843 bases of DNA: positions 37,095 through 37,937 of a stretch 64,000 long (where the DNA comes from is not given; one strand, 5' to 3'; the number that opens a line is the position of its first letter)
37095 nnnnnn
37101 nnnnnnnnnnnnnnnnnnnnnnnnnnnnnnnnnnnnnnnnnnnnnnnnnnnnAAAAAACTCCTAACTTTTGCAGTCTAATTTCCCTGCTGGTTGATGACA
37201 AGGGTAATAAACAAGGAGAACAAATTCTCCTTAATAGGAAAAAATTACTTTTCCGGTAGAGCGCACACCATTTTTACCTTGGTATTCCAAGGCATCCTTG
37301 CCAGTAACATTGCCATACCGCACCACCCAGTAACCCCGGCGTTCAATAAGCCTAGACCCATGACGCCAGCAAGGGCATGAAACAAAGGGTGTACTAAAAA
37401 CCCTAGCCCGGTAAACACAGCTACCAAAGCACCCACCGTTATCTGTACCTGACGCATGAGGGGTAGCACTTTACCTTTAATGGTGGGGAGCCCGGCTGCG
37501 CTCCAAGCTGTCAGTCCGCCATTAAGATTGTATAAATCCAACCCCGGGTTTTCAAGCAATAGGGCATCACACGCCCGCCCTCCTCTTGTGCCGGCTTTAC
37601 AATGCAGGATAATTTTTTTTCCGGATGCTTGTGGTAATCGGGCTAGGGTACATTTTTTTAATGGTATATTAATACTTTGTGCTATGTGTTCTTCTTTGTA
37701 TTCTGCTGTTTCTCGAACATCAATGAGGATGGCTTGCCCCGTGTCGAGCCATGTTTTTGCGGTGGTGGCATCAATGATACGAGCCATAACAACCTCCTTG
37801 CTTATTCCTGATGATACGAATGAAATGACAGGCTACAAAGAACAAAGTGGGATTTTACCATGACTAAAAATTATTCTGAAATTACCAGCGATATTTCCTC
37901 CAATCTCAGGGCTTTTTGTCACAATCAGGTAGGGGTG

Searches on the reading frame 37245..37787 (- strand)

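Call 34: search_protein_families(library=pfam, proteins=[window:37245-37787:-], max_evalue=0.001)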
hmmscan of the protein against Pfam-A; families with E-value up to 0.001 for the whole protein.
window:37245-37787:- (180 aa): 2 families
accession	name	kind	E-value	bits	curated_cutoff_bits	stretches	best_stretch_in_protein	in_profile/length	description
PF00581.25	Rhodanese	-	5e-17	62.6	22.2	1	7-98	2-102/102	Rhodanese-like domain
PF11127.14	YgaP-like_TM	-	4.1e-07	30.5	25.3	1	112-169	10-62/66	Inner membrane protein YgaP-like, transmembrane domain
